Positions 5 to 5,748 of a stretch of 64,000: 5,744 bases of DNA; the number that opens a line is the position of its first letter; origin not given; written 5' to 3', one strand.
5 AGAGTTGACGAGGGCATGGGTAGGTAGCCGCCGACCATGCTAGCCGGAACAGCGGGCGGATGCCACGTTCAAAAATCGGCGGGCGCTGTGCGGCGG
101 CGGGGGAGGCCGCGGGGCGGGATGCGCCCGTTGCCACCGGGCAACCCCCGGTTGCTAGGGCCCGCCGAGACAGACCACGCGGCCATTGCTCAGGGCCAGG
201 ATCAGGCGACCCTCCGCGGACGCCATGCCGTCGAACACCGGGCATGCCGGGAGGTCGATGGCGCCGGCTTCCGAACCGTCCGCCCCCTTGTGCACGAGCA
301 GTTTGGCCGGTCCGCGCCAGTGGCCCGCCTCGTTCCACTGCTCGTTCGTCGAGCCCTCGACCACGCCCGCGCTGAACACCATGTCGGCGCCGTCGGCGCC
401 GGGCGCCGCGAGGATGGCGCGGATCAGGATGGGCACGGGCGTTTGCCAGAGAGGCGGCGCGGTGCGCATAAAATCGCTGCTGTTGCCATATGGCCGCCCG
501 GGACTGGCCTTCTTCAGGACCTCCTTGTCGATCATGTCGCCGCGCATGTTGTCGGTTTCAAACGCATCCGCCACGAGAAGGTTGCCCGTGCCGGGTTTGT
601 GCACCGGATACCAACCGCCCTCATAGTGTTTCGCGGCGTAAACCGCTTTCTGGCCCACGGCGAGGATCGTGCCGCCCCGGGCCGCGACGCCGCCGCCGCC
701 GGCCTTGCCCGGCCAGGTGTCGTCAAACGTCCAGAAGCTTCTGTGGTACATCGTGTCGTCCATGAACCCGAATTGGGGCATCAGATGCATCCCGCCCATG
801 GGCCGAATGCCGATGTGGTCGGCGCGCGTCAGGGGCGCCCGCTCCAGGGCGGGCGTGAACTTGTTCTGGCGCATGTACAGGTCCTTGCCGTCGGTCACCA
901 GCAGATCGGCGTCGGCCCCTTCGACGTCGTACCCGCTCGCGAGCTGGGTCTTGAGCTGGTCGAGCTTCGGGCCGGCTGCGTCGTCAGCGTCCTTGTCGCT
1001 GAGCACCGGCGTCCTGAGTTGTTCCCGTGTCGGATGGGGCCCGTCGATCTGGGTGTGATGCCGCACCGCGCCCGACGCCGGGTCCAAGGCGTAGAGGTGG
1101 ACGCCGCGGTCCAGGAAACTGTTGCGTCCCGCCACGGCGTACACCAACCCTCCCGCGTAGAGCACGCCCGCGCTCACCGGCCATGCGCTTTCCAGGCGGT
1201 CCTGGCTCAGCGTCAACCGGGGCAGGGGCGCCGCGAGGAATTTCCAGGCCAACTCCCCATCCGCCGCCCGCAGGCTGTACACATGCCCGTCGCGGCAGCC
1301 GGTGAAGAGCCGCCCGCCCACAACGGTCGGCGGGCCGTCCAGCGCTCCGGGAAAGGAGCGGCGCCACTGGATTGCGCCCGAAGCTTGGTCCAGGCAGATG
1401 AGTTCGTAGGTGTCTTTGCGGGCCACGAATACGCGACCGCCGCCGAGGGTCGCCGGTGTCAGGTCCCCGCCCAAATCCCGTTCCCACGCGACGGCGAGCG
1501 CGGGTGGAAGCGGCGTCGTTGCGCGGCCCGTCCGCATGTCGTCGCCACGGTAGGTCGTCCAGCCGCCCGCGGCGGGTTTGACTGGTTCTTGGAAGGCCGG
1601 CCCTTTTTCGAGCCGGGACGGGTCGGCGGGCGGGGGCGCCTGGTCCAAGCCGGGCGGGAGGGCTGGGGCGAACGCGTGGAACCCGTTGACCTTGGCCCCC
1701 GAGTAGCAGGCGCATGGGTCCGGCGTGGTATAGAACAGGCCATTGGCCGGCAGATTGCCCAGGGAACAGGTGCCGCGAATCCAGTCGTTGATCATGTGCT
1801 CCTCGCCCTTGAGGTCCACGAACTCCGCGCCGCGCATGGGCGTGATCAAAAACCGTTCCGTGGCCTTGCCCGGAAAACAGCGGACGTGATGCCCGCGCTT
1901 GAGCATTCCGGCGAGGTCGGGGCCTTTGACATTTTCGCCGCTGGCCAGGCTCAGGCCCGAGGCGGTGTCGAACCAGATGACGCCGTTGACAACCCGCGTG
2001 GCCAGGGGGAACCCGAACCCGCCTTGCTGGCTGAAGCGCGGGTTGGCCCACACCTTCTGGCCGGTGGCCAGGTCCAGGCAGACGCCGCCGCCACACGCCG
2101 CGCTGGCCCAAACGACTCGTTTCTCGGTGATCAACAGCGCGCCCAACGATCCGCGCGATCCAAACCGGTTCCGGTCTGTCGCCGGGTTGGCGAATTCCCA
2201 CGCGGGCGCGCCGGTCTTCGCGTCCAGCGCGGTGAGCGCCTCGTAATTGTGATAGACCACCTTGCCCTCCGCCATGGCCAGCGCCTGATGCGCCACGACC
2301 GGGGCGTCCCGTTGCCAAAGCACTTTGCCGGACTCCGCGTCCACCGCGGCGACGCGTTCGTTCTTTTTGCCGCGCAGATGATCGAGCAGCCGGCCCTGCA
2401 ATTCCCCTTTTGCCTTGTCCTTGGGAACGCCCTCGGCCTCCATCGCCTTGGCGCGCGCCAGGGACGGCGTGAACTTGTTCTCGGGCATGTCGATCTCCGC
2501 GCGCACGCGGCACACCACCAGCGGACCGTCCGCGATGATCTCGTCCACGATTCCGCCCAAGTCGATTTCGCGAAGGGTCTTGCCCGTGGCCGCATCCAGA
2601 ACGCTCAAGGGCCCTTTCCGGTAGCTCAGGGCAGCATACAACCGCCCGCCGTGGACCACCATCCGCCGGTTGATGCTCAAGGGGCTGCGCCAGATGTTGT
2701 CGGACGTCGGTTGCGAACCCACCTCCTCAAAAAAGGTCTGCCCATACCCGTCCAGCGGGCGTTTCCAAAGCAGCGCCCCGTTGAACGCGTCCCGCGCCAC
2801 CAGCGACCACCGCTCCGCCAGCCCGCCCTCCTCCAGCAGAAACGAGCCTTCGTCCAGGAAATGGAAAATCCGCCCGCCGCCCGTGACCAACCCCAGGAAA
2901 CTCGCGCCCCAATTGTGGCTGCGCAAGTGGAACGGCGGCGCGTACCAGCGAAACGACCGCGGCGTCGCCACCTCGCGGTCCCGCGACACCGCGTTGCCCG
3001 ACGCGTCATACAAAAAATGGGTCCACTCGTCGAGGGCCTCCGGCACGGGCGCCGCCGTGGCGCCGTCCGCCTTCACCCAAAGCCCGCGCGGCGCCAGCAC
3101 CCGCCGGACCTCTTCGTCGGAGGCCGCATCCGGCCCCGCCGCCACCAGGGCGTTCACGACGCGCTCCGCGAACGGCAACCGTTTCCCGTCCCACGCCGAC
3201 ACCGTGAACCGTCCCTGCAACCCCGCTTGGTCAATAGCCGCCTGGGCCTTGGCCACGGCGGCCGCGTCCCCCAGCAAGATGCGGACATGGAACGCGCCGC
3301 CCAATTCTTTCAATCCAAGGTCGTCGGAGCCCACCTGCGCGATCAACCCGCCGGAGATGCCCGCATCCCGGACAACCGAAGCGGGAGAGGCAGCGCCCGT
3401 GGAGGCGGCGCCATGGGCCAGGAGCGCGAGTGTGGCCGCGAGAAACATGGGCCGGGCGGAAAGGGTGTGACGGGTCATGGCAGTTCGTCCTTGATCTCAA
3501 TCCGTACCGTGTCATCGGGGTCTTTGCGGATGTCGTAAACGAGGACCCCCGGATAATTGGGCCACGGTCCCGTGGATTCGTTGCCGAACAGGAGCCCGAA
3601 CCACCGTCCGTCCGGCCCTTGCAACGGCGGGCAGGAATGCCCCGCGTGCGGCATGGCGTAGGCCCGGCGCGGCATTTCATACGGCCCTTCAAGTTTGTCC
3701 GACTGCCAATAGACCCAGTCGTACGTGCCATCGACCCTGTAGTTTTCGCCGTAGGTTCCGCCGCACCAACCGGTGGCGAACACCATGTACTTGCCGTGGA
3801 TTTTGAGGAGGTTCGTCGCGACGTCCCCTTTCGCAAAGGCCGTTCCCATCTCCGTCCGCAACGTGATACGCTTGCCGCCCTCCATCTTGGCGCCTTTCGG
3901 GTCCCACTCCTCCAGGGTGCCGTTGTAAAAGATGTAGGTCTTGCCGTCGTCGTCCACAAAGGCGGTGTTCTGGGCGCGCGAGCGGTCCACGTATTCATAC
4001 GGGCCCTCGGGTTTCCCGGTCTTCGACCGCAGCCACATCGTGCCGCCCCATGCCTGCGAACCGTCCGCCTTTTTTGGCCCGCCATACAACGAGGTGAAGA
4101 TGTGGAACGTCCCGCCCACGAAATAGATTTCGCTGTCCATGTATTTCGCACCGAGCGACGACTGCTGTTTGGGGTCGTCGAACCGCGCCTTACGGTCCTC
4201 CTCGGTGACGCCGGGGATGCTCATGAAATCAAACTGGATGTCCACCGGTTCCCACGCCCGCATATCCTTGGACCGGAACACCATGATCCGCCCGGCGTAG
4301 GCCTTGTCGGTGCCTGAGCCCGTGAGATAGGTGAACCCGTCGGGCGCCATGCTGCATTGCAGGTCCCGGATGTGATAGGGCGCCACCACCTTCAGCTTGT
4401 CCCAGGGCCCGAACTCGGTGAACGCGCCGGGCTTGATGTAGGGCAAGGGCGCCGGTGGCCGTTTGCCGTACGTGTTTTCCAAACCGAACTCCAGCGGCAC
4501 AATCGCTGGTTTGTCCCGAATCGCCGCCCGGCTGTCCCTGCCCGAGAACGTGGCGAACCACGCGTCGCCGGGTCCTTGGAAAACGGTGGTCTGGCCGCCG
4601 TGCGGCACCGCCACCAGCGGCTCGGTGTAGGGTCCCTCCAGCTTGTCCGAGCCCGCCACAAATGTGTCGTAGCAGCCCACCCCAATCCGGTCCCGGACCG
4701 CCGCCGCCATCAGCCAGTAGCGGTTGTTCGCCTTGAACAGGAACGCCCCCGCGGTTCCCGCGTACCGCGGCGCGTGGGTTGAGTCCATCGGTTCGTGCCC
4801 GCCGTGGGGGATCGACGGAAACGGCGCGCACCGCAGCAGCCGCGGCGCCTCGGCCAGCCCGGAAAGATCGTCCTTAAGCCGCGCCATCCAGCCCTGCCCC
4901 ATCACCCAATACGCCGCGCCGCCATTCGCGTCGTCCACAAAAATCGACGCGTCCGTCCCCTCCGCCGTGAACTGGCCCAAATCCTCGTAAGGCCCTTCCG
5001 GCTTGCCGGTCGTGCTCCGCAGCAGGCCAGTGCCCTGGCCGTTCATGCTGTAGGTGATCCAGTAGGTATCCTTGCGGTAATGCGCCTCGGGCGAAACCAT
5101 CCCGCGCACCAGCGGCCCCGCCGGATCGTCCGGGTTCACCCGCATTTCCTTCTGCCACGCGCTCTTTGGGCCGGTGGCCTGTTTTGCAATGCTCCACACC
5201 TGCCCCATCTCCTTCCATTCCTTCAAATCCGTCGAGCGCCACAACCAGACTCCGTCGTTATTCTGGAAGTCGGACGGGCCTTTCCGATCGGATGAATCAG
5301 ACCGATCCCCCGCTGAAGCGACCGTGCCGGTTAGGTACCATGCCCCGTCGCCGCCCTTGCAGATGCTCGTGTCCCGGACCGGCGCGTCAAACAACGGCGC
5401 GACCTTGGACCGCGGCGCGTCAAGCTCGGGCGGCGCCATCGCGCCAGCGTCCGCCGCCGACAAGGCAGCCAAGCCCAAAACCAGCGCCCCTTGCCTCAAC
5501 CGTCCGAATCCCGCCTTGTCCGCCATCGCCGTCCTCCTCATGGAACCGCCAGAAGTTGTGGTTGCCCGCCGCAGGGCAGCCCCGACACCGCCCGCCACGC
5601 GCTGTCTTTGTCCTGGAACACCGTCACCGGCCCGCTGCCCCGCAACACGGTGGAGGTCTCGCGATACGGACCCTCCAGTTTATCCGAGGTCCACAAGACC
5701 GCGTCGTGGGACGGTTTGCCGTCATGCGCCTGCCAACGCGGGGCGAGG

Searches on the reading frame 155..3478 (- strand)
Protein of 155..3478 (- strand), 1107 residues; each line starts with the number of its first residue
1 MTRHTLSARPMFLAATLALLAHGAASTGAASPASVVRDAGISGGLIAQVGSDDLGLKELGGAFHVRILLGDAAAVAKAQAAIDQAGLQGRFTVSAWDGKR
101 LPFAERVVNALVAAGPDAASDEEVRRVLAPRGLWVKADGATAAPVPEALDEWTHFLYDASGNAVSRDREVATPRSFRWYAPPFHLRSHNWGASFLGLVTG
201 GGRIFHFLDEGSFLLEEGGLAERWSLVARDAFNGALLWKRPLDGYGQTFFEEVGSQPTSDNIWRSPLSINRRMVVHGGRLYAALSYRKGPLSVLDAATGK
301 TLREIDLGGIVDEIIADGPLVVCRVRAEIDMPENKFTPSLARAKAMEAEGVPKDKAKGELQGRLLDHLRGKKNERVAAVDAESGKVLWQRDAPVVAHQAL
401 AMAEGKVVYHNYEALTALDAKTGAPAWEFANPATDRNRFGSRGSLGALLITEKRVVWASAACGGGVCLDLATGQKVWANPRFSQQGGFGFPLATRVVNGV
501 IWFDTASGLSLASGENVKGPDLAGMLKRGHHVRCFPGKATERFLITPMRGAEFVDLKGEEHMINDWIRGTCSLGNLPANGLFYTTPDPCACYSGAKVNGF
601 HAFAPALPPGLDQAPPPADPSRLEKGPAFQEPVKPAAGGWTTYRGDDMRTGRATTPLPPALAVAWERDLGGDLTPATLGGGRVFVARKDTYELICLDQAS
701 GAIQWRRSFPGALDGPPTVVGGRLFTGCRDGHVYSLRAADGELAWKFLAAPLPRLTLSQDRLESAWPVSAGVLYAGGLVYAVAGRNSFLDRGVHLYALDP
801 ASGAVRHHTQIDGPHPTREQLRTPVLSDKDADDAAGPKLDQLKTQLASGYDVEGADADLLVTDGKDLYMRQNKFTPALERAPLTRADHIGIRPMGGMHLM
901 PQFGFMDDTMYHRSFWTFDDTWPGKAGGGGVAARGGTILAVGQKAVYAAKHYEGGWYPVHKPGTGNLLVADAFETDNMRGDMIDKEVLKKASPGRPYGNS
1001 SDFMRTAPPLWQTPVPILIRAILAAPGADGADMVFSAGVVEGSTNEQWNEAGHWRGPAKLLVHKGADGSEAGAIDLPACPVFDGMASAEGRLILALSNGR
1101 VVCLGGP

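Call 50: search_protein_families(library=pfam, proteins=[window:155-3478:-], max_evalue=0.001)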
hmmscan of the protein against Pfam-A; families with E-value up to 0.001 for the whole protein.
window:155-3478:- (1107 aa): 3 families
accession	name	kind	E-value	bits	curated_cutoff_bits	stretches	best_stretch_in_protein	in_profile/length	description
PF13360.13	PQQ_2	-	2.5e-36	126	27.6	2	664-819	16-154/233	Outer membrane protein assembly factor BamB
PF13570.13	Beta-prop_ACSF4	-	4e-10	40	133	1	683-748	22-88/329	Beta-alanine-activating enzyme, beta-propeller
PF01011.28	PQQ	-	1.5e-09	37.5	26.7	0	373-430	66-141/595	Glucose/ethanol/alcohol dehydrogenase, beta-propeller domain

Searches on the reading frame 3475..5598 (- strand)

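Call 50: search_protein_families(library=pfam, proteins=[window:3475-5598:-], max_evalue=0.001)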
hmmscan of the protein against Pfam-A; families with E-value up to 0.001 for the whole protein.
window:3475-5598:- (707 aa): 1 family
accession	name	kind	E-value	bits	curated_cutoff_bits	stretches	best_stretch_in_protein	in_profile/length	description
PF04616.20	Glyco_hydro_43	-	3.9e-27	95.8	32.2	2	72-346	8-245/288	Glycosyl hydrolases family 43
